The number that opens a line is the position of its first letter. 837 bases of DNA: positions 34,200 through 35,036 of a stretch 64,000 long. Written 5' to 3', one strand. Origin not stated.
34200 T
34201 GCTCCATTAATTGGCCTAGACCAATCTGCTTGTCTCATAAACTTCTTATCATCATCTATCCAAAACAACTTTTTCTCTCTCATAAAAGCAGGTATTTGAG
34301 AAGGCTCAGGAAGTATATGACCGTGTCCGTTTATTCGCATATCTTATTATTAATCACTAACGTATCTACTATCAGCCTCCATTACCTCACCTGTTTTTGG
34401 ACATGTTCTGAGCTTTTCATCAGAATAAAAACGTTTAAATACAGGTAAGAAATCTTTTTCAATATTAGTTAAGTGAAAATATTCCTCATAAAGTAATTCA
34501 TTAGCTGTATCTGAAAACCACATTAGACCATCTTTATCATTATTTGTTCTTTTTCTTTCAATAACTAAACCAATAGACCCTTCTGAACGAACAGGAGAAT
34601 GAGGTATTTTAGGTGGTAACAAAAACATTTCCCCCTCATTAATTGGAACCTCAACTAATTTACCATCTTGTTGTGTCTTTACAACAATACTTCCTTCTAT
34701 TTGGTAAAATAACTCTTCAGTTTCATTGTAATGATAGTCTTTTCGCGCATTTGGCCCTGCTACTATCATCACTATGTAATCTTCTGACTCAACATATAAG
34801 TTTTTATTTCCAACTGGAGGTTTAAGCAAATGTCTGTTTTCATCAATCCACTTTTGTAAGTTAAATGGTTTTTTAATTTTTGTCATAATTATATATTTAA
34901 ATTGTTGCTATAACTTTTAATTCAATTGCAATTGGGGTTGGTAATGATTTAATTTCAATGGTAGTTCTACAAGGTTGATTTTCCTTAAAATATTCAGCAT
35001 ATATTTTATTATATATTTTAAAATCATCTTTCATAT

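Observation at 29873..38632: Nine-gene kynurenine operon encoding an animal-type tryptophan-to-2-aminomuconate (probably 2-oxoadipate) route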

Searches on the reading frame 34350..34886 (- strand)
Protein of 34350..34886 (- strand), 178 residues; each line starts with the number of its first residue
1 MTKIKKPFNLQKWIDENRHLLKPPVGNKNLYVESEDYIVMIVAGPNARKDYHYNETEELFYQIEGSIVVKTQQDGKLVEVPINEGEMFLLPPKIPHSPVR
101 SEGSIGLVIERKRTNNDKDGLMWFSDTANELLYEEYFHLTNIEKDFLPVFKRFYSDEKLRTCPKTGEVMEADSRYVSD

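Call 3: search_protein_families(library=pfam, proteins=[window:34350-34886:-])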
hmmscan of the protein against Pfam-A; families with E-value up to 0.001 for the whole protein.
window:34350-34886:- (178 aa): 3 families
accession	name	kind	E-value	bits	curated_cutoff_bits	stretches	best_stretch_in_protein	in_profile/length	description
PF06052.18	3-HAO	-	5.3e-56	188.9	25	1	6-154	5-151/151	3-hydroxyanthranilic acid dioxygenase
PF07883.17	Cupin_2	-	1.1e-06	28.7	27.2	1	44-98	6-56/70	Cupin domain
PF00190.28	Cupin_1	-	0.00099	19.1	22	0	38-98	35-99/151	Cupin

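Call 4: search_protein_families(library=ncbifam, proteins=[window:34350-34886:-])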
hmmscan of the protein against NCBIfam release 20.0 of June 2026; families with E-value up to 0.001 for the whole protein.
window:34350-34886:- (178 aa): 2 families
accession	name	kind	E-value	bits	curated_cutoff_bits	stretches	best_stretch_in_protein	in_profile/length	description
NF009763.0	PRK13264.1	equivalog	1.5e-76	256.2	220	1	2-175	2-174/178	3-hydroxyanthranilate 3,4-dioxygenase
TIGR03037.1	anthran_nbaC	equivalog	1.3e-65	220.2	145.95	1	8-167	1-159/159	3-hydroxyanthranilate 3,4-dioxygenase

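Call 33: search_protein_representatives(protein=window:34350-34886:-)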
Query: 178 residues. Proteins with E-value up to 0.001 (for the whole library): 2382; up to 1e-10: 1338; up to 1e-30: 198. The best 150 are listed.
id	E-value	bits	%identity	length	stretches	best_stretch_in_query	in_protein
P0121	5.4e-82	290.4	73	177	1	4-176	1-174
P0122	1.0e-71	256.9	38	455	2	6-171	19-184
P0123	2.0e-65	236.5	42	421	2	6-171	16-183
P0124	1.6e-58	214.0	38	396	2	3-166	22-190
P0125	5.6e-57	208.9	55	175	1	4-171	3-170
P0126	1.7e-56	207.4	56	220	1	6-176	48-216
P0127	1.4e-55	204.4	39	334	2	6-175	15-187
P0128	3.6e-54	199.8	42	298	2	6-167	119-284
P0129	5.4e-51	189.4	39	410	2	6-165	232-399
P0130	4.6e-48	179.9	74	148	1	11-117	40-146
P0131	2.3e-47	177.6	68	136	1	58-177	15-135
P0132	5.5e-47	176.4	71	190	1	4-115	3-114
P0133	6.7e-47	176.1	56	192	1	5-138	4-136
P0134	2.7e-46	174.1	48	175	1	7-171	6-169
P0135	2.7e-46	174.1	41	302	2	5-161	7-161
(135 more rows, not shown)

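Call 35: find_related_loci(query=A1, collection=genome_contigs, flank=10000)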
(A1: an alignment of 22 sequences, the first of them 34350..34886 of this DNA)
Query A1 (178 aa) in genome_contigs; peptide patterns used: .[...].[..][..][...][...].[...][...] (x = any residue, [..] = any of these).
600 stretches matched a pattern (row limit reached: there are more); 598 encode a relative of the query (tblastn E <= 1e-3); the best 80 are kept; 80 distinct loci.
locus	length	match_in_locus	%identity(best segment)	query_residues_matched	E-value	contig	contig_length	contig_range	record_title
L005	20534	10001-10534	94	1-178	3e-113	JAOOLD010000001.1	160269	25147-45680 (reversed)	Bacteroidota bacterium isolate AH-716-K08 AH-716-K08_NODE_1, whole genome shotgun sequence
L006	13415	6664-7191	93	1-176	1e-111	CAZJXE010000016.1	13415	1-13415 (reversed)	MAG TPA_asm: uncultured Weeksellaceae bacterium isolate binchicken_co222_177 genome assembly, contig: NODE_4201_length_1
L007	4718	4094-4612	87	4-176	5e-103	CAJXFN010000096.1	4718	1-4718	MAG TPA_asm: uncultured Flavobacteriales bacterium isolate ERR599160_bin.134_MetaBAT_v2.12.1_MAG genome assembly, contig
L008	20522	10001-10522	84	3-176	2e-99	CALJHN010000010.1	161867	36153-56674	MAG: uncultured Flavobacteriales bacterium isolate S4_Bin_METABAT__314_1 genome assembly, contig: c_000000426157, whole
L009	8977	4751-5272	83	3-176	2e-99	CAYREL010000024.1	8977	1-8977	MAG TPA_asm: uncultured Flavobacteriales bacterium isolate binchicken_co317_187 genome assembly, contig: NODE_10038_leng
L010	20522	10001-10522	82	3-176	7e-98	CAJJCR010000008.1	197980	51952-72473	MAG: Bacteroidetes bacterium MED-G20 isolate FRAM18_bin195 genome assembly, contig: FRAM18_bin195-8, whole genome shotgu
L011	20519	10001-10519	79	4-176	3e-91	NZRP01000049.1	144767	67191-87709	MAG: Crocinitomicaceae bacterium isolate EAC32 78661, whole genome shotgun sequence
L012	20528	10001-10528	76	3-178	1e-90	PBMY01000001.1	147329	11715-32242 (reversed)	MAG: Crocinitomicaceae bacterium isolate SP201 158418, whole genome shotgun sequence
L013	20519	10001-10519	69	4-176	4e-86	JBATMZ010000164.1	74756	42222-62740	MAG: Saprospiraceae bacterium isolate MFD10487_ilm_asm_bin5 k127_218832, whole genome shotgun sequence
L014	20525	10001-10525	70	4-178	2e-85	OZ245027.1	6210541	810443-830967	MAG: Cyclobacteriaceae bacterium isolate e640f11d-ed88-477f-b611-337393e06310 genome assembly, chromosome: 1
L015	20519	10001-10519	71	4-176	1e-84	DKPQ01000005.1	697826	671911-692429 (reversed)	MAG TPA_asm: Flammeovirgaceae bacterium UBA7330 UBA7330_contig_274, whole genome shotgun sequence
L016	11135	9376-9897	71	4-177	2e-84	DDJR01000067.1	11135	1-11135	MAG TPA_asm: Flavobacteriales bacterium UBA2619 UBA2619_contig_5757, whole genome shotgun sequence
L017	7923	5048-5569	72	4-176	6e-84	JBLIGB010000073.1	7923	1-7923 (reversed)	MAG: Bacteroidia bacterium isolate 3300049783_24 Ga0491198_0016317, whole genome shotgun sequence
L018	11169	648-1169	70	4-176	2e-83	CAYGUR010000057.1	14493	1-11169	MAG TPA_asm: uncultured Comamonadaceae bacterium isolate ERP117304_co3_12 genome assembly, contig: NODE_5846_length_1449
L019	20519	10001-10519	69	4-176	3e-83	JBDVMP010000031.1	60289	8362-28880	MAG: Cyclobacteriaceae bacterium isolate LC.127.F.D4_180_7 LC_127_F_D4_180_7_000000000044, whole genome shotgun sequence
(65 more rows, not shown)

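Call 70: find_homologous_proteins(query=A2, max_evalue=1e-30)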
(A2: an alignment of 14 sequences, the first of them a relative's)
Query A2 (14 sequences) (258 aa, profile of the alignment): 8000 proteins with E <= 1e-30 among 8000 candidates; the best 120 are listed.
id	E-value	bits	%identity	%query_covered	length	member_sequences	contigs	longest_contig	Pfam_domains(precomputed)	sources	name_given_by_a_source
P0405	1.2e-127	443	57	100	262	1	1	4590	PF08659.17,PF13561.13,PF13460.13,PF08643.17,PF00106.32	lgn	-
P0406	1.8e-127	442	55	100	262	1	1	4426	PF13561.13,PF13460.13,PF00106.32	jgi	jgi:3-oxoacyl-[acyl-carrier protein] reductase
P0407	3.7e-127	441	-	-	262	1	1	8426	PF08659.17,PF13561.13,PF13460.13,PF00106.32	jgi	jgi:3-oxoacyl-[acyl-carrier protein] reductase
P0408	3.7e-127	441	57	100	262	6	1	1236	PF08659.17,PF13561.13,PF13460.13,PF00106.32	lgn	-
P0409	4.2e-127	441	58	100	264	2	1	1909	PF08659.17,PF13561.13,PF13460.13,PF00106.32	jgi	-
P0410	7.9e-127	440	-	-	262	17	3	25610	PF08659.17,PF13561.13,PF13460.13,PF00106.32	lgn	-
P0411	1.1e-126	440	-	-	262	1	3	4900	PF13561.13,PF13460.13,PF00106.32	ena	-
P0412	1.2e-126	440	60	100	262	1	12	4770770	PF13561.13,PF13460.13,PF00106.32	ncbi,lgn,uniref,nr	ncbi:SDR family oxidoreductase [Pontibacter actiniarum]|uniref:Short-chain dehydrogenase n=1 Tax=Pon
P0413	1.7e-126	439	-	-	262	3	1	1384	PF08659.17,PF13561.13,PF13460.13,PF00106.32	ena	-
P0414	3.2e-126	438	52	100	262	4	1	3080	PF13561.13,PF13460.13,PF00106.32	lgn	-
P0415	3.5e-126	438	54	100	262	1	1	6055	PF13561.13,PF13460.13,PF00106.32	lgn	-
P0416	4.3e-126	438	55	100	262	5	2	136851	PF13561.13,PF13460.13,PF00106.32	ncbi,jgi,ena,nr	ncbi:MAG: SDR family oxidoreductase [Flavobacteriales bacterium]|jgi:3-oxoacyl-[acyl-carrier protein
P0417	4.4e-126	438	-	-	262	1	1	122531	PF08659.17,PF13561.13,PF13460.13,PF00106.32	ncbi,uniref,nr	ncbi:SDR family oxidoreductase [uncultured Pontibacter sp.]|uniref:SDR family oxidoreductase n=1 Tax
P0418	5.2e-126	438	52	100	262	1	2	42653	PF08659.17,PF02882.26,PF13561.13,PF13460.13,PF00106.32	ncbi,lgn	-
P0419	6.1e-126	437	-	-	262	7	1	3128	PF08659.17,PF13561.13,PF13460.13,PF00106.32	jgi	jgi:3-oxoacyl-[acyl-carrier protein] reductase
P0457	6.7e-125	434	52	100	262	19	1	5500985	PF08659.17,PF13561.13,PF13460.13,PF00106.32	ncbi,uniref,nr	ncbi:4-formylbenzenesulfonate dehydrogenase TsaC1/TsaC2 [Kordia antarctica]|uniref:4-formylbenzenesu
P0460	7.9e-125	434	53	100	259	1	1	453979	PF08659.17,PF13561.13,PF13460.13,PF00106.32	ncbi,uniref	ncbi:SDR family oxidoreductase [Pseudofulvibacter geojedonensis]|uniref:SDR family oxidoreductase n=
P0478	1.7e-124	433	54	100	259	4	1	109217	PF13561.13,PF13460.13,PF00106.32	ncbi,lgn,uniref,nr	ncbi:SDR family oxidoreductase [Aquimarina spongiae]|uniref:3-oxoacyl-[acyl-carrier protein] reducta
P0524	9.3e-124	430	55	100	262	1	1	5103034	PF13561.13,PF00106.32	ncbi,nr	ncbi:SDR family oxidoreductase [bacterium SCSIO 12741]|nr:SDR family oxidoreductase [bacterium SCSIO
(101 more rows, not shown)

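Call 71: find_encoding_contigs(protein=P0412, flank=10000, max_places=1)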
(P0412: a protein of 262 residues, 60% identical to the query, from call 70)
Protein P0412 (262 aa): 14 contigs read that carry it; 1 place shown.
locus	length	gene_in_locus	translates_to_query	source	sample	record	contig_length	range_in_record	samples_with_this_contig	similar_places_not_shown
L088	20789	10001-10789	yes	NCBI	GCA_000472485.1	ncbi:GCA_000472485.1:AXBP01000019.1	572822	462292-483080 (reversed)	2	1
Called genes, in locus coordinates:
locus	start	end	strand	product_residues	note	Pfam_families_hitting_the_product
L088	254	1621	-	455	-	PF01266:DAO (faint), PF01494:FAD_binding_3, PF13450:NAD_binding_8 (faint)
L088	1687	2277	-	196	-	PF13532:2OG-FeII_Oxy_2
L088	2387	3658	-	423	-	PF00999:Na_H_Exchanger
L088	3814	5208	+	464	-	PF01235:Na_Ala_symp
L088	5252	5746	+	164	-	PF02687:FtsX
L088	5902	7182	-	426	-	PF00266:Aminotran_5, PF22580:KYNU_C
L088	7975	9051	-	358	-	PF04909:Amidohydro_2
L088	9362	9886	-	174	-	PF06052:3-HAO, PF07883:Cupin_2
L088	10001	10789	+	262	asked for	PF00106:adh_short, PF13460:NAD_binding_10 (weak), PF13561:adh_short_C2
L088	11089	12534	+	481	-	PF00171:Aldedh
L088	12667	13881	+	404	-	PF00042:Globin, PF00175:NAD_binding_1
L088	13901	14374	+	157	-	PF02082:Rrf2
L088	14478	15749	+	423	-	PF00654:Voltage_CLC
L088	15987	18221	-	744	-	PF26549:Tricorn_N (faint), PF00930:DPPIV_N, PF00756:Esterase (weak), PF02129:Peptidase_S15, PF00561:Abhydrolase_1 (weak), PF12697:Abhydrolase_6 (weak), PF00326:Peptidase_S9, PF01738:DLH (weak), +4 more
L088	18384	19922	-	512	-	PF03349:Toluene_X (faint)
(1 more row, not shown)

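Call 72: find_encoding_contigs(protein=P0457, flank=10000, max_places=1)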
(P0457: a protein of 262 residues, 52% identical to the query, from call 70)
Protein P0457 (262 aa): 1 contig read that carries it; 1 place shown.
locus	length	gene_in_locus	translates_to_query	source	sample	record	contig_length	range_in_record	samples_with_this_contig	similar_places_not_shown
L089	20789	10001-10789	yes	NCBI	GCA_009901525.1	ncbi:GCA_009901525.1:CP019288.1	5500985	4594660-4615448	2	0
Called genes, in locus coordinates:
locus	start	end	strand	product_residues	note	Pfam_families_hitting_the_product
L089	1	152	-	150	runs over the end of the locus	-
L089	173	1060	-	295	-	PF23678:YqhI, PF01738:DLH, PF00326:Peptidase_S9 (faint), PF08840:BAAT_C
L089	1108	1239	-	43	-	-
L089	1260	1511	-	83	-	-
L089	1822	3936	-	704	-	PF03235:GmrSD_N, PF04326:SLFN_AlbA_2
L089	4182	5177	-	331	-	PF04613:LpxD, PF25084:LbH_EIF2B, PF25087:GMPPB_C, PF00132:Hexapep, PF14602:Hexapep_2 (faint), PF00132:Hexapep (weak)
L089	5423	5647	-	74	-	-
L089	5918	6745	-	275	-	PF17860:Defensin_RK-1 (faint), PF21759:AIR2-like_ZnK4 (faint)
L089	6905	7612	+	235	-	PF08002:DUF1697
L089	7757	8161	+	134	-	PF01042:Ribonuc_L-PSP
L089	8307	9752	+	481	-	PF00171:Aldedh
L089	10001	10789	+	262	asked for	PF00106:adh_short, PF08659:KR (weak), PF13460:NAD_binding_10, PF13561:adh_short_C2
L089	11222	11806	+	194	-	-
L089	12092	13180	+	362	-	PF04909:Amidohydro_2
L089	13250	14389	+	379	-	-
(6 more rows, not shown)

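Call 73: find_encoding_contigs(protein=P0478, flank=10000, max_places=1)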
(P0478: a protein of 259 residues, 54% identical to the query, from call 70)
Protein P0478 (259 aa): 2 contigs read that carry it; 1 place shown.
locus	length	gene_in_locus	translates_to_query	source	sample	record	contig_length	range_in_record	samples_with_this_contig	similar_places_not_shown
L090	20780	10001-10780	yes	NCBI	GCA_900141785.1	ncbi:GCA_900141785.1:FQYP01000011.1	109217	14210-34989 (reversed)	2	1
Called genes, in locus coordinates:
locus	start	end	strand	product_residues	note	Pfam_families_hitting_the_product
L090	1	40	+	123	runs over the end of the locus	PF07681:DoxX (weak), PF13564:DoxX_2 (weak)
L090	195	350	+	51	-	-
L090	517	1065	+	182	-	PF02627:CMD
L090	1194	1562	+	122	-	PF13473:Cupredoxin_1, PF00127:Copper-bind (weak)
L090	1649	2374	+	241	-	-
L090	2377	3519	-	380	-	PF07690:MFS_1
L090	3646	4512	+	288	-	PF12833:HTH_18, PF00165:HTH_AraC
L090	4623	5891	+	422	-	PF00266:Aminotran_5, PF22580:KYNU_C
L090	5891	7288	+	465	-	PF01266:DAO (faint), PF01494:FAD_binding_3, PF07992:Pyr_redox_2 (faint), PF13450:NAD_binding_8 (weak)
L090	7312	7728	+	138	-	PF01042:Ribonuc_L-PSP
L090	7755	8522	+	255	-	PF09339:HTH_IclR, PF01614:IclR_C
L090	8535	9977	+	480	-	PF00171:Aldedh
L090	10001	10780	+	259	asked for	PF00106:adh_short, PF13460:NAD_binding_10 (weak), PF13561:adh_short_C2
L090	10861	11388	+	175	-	PF06052:3-HAO, PF07883:Cupin_2 (weak)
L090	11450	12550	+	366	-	PF04909:Amidohydro_2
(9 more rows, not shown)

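Call 74: find_encoding_contigs(protein=P0524, flank=10000, max_places=1)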
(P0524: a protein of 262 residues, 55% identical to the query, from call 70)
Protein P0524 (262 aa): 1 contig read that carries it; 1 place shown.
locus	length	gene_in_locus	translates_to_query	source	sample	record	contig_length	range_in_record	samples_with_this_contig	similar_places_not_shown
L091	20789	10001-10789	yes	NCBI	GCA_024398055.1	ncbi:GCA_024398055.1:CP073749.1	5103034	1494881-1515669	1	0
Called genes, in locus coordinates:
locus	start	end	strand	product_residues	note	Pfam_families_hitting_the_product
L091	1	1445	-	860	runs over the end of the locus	PF00133:tRNA-synt_1, PF09334:tRNA-synt_1g, PF13603:tRNA-synt_1_2, PF00133:tRNA-synt_1, PF08264:Anticodon_1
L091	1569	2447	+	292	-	PF18075:FtsX_ECD, PF02687:FtsX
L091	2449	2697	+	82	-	PF11297:DUF3098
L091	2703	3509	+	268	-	PF02673:BacA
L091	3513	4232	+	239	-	PF01509:TruB_N, PF16198:TruB_C_2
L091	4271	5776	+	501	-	PF02518:HATPase_c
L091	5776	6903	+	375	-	PF04055:Radical_SAM, PF06969:HemN_C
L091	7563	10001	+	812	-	PF05572:Peptidase_M43, PF00801:PKD, PF18911:PKD_4, PF18962:Por_Secre_tail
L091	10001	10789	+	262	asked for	PF00106:adh_short, PF13561:adh_short_C2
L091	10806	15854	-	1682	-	PF15902:Sortilin-Vps10 (faint), PF00801:PKD, PF18911:PKD_4, PF16403:Bact_surface_Ig-like (faint), PF18962:Por_Secre_tail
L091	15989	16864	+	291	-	PF04187:Cofac_haem_bdg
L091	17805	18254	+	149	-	-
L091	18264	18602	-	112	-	-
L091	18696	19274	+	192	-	-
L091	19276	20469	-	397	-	PF00162:PGK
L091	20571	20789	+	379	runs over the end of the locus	PF13177:DNA_pol3_delta2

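Call 75: find_encoding_contigs(protein=P0460, flank=10000, max_places=1)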
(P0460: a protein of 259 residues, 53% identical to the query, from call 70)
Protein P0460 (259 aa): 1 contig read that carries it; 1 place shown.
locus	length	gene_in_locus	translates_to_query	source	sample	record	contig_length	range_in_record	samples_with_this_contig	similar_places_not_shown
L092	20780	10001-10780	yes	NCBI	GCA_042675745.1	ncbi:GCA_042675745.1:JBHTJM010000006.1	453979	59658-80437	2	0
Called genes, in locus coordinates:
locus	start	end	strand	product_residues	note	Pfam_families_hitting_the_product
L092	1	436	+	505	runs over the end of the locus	PF01935:DUF87, PF05872:HerA_C, PF13191:AAA_16 (faint), PF13401:AAA_22 (faint)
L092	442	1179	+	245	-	PF04989:RMNT_CmcI, PF01728:FtsJ (weak), PF13578:Methyltransf_24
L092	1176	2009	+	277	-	-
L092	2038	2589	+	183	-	-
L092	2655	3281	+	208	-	PF01625:PMSR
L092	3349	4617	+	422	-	PF00801:PKD, PF18911:PKD_4, PF18962:Por_Secre_tail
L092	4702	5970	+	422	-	PF00266:Aminotran_5, PF22580:KYNU_C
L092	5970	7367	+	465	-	PF01494:FAD_binding_3, PF13450:NAD_binding_8 (weak)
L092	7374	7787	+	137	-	PF01042:Ribonuc_L-PSP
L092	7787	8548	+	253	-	PF09339:HTH_IclR, PF01614:IclR_C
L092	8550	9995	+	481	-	PF00171:Aldedh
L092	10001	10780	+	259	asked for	PF00106:adh_short, PF08659:KR (weak), PF13460:NAD_binding_10, PF13561:adh_short_C2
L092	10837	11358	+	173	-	PF06052:3-HAO, PF07883:Cupin_2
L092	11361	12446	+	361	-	PF04909:Amidohydro_2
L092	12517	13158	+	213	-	PF01135:PCMT (weak), PF01596:Methyltransf_3, PF13847:Methyltransf_31 (weak), PF13578:Methyltransf_24, PF13649:Methyltransf_25 (weak)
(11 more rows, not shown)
